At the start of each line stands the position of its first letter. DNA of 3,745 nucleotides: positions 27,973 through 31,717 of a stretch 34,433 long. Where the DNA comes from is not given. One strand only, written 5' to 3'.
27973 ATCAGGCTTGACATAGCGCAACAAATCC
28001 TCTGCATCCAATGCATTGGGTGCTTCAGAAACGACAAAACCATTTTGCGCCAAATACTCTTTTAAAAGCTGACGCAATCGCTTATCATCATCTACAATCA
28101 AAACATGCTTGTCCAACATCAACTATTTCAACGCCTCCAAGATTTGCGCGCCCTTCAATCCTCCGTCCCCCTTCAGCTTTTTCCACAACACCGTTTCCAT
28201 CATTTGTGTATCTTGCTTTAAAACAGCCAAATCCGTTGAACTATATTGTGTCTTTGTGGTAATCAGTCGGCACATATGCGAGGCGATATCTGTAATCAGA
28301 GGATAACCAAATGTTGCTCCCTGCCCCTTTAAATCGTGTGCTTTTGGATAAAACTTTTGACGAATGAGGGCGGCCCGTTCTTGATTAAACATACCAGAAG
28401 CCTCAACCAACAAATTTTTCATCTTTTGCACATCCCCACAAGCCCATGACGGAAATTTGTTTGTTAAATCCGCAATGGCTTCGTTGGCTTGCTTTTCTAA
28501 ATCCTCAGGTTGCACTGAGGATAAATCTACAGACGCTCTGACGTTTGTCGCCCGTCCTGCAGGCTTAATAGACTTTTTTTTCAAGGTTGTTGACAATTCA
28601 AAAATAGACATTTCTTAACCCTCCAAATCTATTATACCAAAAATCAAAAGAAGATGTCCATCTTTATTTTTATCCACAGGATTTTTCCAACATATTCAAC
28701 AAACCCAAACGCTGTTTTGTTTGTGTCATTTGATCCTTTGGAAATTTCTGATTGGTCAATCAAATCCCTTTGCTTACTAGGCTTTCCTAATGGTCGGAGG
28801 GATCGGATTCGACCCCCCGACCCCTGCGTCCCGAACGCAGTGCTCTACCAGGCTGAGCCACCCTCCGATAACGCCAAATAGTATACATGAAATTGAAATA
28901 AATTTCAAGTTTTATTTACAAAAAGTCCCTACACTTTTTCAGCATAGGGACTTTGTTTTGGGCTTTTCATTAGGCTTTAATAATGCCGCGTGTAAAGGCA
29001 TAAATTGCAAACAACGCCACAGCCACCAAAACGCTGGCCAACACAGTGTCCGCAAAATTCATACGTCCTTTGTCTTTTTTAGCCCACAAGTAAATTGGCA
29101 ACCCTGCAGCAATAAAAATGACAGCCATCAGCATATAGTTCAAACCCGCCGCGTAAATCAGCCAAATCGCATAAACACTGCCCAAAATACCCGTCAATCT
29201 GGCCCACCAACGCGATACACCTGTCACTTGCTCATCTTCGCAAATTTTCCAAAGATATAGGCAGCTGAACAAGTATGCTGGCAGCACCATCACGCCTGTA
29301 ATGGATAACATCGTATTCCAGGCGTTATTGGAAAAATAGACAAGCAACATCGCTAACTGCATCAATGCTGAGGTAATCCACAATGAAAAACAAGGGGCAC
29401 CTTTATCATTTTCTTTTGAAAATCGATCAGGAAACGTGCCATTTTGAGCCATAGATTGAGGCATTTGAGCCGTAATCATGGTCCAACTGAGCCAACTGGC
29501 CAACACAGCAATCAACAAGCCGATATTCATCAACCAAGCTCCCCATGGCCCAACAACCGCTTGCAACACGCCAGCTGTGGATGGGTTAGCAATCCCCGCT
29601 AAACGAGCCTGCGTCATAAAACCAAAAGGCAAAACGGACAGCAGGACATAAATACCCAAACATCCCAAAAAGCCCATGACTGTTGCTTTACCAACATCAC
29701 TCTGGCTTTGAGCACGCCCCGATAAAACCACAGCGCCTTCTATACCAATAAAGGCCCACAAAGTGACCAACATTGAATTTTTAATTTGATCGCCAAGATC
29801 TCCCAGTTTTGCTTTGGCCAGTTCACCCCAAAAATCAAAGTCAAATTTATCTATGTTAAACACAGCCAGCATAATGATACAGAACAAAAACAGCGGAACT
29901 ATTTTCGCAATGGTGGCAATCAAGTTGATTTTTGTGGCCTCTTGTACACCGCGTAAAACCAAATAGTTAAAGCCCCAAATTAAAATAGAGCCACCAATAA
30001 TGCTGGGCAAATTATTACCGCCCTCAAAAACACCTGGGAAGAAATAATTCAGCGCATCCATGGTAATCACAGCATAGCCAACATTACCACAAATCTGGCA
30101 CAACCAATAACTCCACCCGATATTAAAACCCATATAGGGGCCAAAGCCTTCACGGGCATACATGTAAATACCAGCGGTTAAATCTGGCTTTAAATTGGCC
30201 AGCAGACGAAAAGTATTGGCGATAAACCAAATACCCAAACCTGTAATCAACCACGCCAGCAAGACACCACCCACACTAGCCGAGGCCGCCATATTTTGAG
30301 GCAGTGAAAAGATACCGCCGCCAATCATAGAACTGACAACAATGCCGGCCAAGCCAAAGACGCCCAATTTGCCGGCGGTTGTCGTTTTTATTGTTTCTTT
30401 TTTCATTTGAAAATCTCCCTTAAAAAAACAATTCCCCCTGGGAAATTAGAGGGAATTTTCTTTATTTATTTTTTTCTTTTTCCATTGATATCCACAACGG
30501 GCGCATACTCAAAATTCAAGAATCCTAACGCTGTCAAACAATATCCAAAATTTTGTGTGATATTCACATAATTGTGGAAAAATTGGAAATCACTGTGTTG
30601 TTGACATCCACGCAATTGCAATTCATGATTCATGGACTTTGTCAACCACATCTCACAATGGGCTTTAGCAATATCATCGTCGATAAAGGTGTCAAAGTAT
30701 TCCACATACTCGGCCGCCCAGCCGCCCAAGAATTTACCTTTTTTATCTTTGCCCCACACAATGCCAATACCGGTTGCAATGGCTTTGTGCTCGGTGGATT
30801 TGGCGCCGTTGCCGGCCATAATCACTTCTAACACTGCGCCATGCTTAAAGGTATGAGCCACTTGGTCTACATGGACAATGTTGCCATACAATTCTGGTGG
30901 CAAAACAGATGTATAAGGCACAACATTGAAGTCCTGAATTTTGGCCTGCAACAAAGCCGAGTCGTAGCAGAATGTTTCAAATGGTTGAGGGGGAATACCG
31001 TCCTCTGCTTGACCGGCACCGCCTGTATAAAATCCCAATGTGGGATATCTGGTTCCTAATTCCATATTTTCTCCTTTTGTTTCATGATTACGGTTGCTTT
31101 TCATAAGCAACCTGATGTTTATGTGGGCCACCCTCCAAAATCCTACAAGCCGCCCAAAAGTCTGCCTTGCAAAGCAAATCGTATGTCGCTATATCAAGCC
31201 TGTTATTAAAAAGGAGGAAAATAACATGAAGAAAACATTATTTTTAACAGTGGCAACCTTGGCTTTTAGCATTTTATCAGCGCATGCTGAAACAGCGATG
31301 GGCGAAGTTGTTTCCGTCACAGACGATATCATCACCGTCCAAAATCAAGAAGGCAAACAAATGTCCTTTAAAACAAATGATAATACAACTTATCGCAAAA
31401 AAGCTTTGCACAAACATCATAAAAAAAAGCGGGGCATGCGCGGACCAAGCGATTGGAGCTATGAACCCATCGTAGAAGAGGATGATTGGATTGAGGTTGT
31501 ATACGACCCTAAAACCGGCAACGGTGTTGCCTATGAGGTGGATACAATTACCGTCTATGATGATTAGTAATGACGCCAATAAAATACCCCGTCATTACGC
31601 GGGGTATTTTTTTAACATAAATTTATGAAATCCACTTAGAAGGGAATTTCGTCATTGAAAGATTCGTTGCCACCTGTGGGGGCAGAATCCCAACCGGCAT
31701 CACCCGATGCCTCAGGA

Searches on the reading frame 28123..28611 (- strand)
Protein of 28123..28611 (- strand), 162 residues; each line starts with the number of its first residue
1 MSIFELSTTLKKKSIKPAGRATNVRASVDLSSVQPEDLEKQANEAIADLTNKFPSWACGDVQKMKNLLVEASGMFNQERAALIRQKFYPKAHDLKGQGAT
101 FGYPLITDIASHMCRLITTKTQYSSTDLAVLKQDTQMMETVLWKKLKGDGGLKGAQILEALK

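Call 7: search_protein_families(library=pfam, proteins=[window:28123-28611:-], max_evalue=0.1)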
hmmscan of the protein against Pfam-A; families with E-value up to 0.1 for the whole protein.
window:28123-28611:- (162 aa): 1 family
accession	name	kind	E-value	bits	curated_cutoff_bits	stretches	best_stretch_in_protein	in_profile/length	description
PF01627.28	Hpt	-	0.0096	16.6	24.6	1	89-125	31-65/84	Hpt domain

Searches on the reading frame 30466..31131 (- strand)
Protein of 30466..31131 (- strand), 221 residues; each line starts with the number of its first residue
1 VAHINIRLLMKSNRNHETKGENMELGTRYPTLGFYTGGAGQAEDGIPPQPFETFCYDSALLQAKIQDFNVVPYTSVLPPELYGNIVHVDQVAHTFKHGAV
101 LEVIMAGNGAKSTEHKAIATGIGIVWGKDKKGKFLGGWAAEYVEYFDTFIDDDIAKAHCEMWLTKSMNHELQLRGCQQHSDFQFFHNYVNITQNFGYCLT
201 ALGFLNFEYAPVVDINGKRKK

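Call 7: search_protein_families(library=pfam, proteins=[window:30466-31131:-], max_evalue=0.1)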
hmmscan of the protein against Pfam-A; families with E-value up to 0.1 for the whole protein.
window:30466-31131:- (221 aa): 1 family
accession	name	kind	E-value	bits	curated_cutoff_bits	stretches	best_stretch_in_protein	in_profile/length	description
PF01862.21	PvlArgDC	-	3.7e-23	82.6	22.7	1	30-173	2-129/161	Pyruvoyl-dependent arginine decarboxylase (PvlArgDC)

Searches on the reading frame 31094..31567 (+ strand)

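Call 7: search_protein_families(library=pfam, proteins=[window:31094-31567:+], max_evalue=0.1)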
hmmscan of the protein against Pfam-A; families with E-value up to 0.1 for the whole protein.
window:31094-31567:+ (157 aa): 1 family
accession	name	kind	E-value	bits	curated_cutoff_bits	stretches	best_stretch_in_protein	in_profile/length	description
PF00166.26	Cpn10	-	0.086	13.3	21.1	0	62-106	29-72/93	Chaperonin 10 Kd subunit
